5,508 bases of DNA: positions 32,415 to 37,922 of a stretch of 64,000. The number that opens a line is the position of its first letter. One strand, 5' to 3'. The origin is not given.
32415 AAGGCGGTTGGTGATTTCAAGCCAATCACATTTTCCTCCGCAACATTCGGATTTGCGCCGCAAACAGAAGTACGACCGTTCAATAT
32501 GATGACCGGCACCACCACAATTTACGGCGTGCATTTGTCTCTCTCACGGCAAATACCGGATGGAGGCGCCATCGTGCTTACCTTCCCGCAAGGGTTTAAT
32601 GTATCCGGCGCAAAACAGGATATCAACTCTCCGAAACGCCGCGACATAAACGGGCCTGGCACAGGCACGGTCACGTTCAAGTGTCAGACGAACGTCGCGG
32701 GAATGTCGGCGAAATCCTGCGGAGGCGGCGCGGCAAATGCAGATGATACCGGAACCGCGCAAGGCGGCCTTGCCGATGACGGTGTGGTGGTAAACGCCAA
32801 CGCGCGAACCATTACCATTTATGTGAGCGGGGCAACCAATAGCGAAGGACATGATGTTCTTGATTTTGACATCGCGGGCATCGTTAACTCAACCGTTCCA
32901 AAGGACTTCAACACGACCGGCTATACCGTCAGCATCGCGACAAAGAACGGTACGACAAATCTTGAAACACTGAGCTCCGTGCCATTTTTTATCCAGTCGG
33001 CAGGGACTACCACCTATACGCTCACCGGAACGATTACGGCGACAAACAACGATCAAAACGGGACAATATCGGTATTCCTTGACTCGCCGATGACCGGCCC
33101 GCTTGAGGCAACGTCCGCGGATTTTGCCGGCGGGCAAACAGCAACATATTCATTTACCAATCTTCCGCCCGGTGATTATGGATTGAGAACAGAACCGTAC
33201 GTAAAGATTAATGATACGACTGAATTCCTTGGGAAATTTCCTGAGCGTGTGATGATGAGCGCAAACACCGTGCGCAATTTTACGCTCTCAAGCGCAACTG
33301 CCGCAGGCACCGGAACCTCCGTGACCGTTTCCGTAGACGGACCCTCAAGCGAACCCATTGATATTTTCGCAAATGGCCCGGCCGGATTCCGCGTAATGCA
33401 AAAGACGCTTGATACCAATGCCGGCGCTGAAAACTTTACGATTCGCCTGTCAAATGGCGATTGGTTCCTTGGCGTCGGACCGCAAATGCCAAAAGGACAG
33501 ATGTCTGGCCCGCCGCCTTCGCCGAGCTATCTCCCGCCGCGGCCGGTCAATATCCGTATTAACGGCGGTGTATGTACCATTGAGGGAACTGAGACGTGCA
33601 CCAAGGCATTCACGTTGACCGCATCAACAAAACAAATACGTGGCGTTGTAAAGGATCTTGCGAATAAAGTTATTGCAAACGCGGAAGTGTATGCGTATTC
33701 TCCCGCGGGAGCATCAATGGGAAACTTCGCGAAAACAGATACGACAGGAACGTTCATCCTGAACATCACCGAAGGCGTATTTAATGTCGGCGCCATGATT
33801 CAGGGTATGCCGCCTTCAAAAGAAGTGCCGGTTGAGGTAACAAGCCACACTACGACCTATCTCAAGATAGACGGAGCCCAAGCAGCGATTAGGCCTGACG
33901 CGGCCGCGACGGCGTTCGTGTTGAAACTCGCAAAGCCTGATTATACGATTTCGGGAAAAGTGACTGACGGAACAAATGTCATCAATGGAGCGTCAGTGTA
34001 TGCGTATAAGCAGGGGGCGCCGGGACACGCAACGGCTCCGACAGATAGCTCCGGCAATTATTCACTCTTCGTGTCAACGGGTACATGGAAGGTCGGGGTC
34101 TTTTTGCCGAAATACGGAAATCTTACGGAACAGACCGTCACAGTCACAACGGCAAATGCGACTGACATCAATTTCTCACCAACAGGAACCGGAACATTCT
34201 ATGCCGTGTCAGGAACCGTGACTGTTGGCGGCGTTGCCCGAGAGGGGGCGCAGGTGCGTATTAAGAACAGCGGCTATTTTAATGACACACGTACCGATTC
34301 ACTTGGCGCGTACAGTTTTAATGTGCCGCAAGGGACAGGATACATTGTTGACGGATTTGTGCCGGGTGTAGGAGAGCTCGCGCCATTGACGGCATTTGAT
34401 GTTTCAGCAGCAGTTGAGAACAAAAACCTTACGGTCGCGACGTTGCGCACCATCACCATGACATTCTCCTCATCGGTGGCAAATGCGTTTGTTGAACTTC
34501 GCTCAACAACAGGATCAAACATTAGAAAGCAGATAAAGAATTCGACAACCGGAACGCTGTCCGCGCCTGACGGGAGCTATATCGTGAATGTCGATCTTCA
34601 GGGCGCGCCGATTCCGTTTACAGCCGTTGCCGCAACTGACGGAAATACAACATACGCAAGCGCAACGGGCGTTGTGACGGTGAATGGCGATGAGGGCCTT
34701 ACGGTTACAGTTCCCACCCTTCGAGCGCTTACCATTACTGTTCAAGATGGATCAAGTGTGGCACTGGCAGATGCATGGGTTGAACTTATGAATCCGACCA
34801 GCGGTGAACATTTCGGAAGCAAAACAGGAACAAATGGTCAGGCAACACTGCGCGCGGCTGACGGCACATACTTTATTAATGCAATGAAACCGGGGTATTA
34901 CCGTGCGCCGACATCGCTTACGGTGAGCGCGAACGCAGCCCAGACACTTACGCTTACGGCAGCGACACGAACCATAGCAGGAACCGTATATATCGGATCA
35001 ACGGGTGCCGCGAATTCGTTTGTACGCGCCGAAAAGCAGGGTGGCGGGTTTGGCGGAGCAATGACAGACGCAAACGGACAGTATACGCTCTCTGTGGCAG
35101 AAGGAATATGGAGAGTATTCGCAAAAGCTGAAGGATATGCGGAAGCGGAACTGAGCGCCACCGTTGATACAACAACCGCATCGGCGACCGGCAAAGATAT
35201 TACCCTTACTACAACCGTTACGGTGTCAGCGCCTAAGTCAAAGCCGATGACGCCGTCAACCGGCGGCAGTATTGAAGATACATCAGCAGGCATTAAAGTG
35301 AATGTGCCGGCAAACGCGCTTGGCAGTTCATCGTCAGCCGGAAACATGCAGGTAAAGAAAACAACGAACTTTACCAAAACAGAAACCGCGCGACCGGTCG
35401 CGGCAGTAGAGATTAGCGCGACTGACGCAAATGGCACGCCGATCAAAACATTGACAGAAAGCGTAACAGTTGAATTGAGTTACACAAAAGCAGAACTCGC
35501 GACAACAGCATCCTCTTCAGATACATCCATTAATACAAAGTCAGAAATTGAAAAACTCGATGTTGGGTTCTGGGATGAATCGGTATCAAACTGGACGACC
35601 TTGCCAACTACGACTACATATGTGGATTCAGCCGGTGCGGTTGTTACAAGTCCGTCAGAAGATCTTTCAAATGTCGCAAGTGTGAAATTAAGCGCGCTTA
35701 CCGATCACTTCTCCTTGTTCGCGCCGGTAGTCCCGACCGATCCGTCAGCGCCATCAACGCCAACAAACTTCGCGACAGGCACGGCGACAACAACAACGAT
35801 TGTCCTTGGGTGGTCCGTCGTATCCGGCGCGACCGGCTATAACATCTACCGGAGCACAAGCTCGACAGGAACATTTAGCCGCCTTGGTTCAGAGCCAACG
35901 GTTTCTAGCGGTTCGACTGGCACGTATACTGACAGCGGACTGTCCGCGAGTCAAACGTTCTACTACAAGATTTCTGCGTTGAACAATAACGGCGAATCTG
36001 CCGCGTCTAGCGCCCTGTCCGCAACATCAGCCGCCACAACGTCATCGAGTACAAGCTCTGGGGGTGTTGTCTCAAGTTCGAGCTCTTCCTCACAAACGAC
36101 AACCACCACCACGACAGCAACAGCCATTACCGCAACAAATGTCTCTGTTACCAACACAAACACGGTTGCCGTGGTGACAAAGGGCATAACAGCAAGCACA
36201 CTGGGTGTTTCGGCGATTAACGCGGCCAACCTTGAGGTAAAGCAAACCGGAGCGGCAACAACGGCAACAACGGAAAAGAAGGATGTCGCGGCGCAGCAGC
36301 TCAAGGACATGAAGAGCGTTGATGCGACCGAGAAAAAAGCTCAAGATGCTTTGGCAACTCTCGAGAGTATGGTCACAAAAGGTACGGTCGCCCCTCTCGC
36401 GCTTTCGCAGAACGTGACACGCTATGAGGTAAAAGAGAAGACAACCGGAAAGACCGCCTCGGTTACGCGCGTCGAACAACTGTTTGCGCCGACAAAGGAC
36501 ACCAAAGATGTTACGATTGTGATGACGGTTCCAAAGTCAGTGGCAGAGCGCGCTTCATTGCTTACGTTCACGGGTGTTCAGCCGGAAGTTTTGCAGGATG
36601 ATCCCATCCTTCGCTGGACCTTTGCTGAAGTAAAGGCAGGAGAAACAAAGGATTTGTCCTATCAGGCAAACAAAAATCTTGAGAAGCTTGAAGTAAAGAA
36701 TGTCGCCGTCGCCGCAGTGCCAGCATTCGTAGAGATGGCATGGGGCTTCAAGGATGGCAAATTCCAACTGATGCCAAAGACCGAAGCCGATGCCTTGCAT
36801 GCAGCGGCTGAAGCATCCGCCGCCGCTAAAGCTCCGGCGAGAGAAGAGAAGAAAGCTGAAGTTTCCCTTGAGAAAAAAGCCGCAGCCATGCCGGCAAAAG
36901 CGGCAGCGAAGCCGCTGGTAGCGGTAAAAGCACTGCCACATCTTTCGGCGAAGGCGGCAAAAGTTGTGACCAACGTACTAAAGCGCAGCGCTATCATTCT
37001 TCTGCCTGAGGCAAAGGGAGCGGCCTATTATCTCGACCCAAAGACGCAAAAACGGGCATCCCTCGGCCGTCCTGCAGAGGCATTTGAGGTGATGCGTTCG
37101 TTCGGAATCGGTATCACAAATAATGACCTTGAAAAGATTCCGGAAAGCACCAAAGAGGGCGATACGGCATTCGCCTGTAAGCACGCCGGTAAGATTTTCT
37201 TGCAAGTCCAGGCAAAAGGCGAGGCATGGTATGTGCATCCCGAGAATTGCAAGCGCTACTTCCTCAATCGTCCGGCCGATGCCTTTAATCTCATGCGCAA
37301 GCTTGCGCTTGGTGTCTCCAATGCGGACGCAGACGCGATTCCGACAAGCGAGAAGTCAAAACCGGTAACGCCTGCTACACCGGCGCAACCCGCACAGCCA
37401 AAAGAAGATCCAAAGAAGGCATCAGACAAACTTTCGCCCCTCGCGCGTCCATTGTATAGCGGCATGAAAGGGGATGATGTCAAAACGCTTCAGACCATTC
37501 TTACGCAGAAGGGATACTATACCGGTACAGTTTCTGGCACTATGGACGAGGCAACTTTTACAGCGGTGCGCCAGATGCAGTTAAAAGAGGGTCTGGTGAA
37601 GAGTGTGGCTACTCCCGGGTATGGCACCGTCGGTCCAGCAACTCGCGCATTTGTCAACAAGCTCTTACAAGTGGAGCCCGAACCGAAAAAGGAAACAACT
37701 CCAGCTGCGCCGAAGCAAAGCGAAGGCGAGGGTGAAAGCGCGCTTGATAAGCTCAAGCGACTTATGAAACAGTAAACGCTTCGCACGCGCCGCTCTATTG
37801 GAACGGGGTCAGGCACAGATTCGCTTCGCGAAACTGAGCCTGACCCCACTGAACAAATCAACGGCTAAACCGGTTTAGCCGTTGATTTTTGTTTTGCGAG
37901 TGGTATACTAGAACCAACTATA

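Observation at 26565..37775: Giant 3.7-k-aa peptidoglycan-anchored surface protein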

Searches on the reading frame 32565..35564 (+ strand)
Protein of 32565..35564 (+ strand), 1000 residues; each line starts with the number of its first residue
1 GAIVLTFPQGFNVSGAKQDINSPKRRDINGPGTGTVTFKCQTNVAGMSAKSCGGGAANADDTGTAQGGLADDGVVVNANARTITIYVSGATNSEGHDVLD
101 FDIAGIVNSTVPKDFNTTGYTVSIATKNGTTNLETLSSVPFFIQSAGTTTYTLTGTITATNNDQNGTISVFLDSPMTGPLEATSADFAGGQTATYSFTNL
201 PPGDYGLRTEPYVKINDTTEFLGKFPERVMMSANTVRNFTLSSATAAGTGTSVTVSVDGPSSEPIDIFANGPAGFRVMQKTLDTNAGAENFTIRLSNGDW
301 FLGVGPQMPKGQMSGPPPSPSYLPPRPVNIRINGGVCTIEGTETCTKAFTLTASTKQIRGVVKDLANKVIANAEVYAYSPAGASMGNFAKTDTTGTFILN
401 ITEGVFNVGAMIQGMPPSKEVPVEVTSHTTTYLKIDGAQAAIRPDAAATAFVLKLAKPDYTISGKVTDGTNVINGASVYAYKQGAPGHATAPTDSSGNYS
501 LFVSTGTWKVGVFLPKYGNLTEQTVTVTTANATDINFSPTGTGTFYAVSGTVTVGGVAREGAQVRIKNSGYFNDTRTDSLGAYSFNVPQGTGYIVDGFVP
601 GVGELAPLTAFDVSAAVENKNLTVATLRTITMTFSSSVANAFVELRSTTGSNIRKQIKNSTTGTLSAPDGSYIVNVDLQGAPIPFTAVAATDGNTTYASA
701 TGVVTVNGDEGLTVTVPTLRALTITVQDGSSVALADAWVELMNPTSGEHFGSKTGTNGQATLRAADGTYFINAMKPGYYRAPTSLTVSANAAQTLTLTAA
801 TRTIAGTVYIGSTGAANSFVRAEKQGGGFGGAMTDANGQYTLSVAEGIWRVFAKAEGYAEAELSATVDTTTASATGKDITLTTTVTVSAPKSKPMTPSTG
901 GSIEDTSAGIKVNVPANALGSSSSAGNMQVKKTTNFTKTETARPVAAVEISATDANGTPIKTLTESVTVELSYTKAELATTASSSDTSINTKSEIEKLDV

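Call 52: search_solved_structures(query=window:32565-35564:+, max_evalue=0.01)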
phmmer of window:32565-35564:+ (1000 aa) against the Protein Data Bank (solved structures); distinct sequences matched with E-value up to 0.01: 0.

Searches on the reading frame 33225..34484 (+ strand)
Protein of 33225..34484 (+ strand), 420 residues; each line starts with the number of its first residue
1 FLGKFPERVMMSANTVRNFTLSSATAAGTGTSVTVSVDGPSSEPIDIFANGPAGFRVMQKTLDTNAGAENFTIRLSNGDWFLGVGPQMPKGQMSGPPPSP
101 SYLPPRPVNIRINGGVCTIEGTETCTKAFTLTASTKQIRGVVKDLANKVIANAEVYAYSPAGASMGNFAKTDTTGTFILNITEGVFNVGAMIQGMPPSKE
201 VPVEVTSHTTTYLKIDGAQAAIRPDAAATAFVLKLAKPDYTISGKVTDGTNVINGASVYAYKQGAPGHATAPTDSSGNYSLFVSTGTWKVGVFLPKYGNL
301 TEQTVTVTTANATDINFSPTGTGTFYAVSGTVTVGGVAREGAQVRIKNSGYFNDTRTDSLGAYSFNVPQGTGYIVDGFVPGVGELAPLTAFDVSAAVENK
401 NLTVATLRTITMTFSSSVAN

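Call 12: search_protein_families(library=pfam, proteins=[window:33225-34484:+], max_evalue=1)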
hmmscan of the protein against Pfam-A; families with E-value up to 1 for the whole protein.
window:33225-34484:+ (420 aa): 4 families
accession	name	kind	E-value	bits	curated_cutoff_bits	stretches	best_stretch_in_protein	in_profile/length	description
PF13620.12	CarboxypepD_reg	-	4.7e-21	75.4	32.3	3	241-318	1-80/82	Carboxypeptidase regulatory-like domain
PF13715.12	CarbopepD_reg_2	-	1.1e-08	35.4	32.2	2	242-318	1-75/88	CarboxypepD_reg-like domain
PF07210.18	DUF1416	-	3.6e-06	27.2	23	1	239-313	19-91/97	Protein of unknown function (DUF1416)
PF17210.9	SdrD_B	-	0.0071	17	29.7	1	243-316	14-88/112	SdrD B-like domain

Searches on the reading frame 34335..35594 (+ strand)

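Call 12: search_protein_families(library=pfam, proteins=[window:34335-35594:+], max_evalue=1)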
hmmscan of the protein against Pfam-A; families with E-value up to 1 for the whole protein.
window:34335-35594:+ (420 aa): 8 families
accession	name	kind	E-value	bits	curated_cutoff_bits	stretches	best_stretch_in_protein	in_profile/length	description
PF13620.12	CarboxypepD_reg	-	3.2e-12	47.1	32.3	2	132-208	2-80/82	Carboxypeptidase regulatory-like domain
PF13715.12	CarbopepD_reg_2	-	0.00028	21.3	32.2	1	241-281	27-68/88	CarboxypepD_reg-like domain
PF07210.18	DUF1416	-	0.0003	21.1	23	1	211-278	19-88/97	Protein of unknown function (DUF1416)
PF18565.7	Glyco_hydro2_C5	-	0.0055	17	32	1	354-400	16-61/103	Glycoside hydrolase family 2 C-terminal domain 5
PF08308.17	PEGA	-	0.016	15.5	20.8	0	173-208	30-66/71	PEGA domain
PF16371.11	MetallophosN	-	0.1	13.3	35.6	0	163-197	23-57/77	N terminal of Calcineurin-like phosphoesterase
PF04234.18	CopC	-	0.8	11.2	23.3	1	33-85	15-73/92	CopC domain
PF19910.5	DUF6383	-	0.96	10.1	23.7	0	48-87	23-65/74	Domain of unknown function (DUF6383)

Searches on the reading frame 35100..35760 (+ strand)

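Call 71: search_protein_families(library=pfam, proteins=[window:35100-35760:+], max_evalue=1)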
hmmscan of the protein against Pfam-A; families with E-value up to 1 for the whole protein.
window:35100-35760:+ (220 aa): 1 family
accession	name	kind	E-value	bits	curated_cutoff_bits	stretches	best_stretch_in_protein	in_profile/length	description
PF18565.7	Glyco_hydro2_C5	-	0.0016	18.7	32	1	99-145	16-61/103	Glycoside hydrolase family 2 C-terminal domain 5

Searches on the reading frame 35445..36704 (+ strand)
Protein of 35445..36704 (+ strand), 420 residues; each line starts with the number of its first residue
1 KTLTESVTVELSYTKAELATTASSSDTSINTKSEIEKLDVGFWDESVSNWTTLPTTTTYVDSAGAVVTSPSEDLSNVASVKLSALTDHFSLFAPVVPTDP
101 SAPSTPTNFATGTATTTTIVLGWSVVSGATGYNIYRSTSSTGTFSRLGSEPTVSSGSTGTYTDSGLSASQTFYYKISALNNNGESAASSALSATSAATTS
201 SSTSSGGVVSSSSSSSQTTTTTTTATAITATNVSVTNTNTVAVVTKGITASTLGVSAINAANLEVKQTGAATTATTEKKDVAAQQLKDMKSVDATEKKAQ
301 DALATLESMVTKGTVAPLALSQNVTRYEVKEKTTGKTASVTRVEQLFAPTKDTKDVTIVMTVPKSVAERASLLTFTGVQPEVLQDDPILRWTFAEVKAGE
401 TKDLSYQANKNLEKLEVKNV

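Call 12: search_protein_families(library=pfam, proteins=[window:35445-36704:+], max_evalue=1)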
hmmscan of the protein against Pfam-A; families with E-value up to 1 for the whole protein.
window:35445-36704:+ (420 aa): 2 families
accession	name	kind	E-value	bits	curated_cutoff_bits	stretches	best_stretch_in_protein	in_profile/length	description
PF00041.27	fn3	-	0.00016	22.3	25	1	104-192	1-82/84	Fibronectin type III domain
PF17854.6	FtsK_alpha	-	0.23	12.1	22.9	1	288-364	15-91/101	FtsK alpha domain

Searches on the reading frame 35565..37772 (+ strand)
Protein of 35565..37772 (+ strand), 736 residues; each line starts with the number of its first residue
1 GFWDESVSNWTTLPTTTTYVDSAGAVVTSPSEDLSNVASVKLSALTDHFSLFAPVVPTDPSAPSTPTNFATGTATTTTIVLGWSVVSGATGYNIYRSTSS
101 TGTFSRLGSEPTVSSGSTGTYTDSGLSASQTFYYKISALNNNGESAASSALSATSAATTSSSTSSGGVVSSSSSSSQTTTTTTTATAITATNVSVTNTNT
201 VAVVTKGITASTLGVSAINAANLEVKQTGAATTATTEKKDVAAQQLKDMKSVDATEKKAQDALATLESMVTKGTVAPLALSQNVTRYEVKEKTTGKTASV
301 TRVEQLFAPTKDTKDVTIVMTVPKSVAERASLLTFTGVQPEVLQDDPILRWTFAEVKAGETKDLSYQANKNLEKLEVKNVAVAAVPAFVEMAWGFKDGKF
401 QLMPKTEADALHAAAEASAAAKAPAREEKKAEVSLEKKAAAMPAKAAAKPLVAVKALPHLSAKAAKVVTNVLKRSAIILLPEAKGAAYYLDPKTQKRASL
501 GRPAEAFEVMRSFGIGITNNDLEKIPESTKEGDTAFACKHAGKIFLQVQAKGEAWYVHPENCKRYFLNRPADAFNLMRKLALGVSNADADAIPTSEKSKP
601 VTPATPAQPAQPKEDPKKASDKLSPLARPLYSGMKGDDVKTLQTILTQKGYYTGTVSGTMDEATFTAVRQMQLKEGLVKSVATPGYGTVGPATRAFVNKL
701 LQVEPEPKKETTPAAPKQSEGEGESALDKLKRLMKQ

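Call 53: search_solved_structures(query=window:35565-37772:+, max_evalue=0.01)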
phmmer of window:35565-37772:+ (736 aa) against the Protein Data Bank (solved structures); distinct sequences matched with E-value up to 0.01: 12.
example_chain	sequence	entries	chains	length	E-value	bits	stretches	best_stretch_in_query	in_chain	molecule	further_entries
3mpc_A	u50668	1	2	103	4.9e-06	28.5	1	61-148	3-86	Fn3-like protein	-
5g56_A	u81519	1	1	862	0.0001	24.1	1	60-149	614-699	CARBOHYDRATE BINDING FAMILY 6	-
4u3h_A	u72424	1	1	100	0.00045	22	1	61-150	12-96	FN3con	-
6tci_A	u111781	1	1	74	0.00072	21.3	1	631-678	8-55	Spore cortex-lytic enzyme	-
5j7k_A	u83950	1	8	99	0.0022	19.7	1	63-157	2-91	FN3con-a-lys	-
1x5k_A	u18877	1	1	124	0.0026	19.5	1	47-155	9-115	Neogenin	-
4yh7_A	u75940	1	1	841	0.003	19.3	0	55-156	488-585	Receptor-type tyrosine-protein phosphatase delta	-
4xxt_A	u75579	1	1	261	0.0031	19.2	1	591-717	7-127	Fusion of predicted Zn-dependent amidase/peptidase (Cell wall hydrolase/DD-carboxypeptidas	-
1x5z_A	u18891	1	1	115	0.0036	19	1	57-164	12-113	Receptor-type tyrosine-protein phosphatase delta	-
4bq6_A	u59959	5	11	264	0.0037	19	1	45-161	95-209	NEOGENIN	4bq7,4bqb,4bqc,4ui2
4fet_B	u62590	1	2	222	0.0054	18.4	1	631-678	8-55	Spore cortex-lytic enzyme prepeptide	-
4bq8_A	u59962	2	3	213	0.009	17.7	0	45-153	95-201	NEOGENIN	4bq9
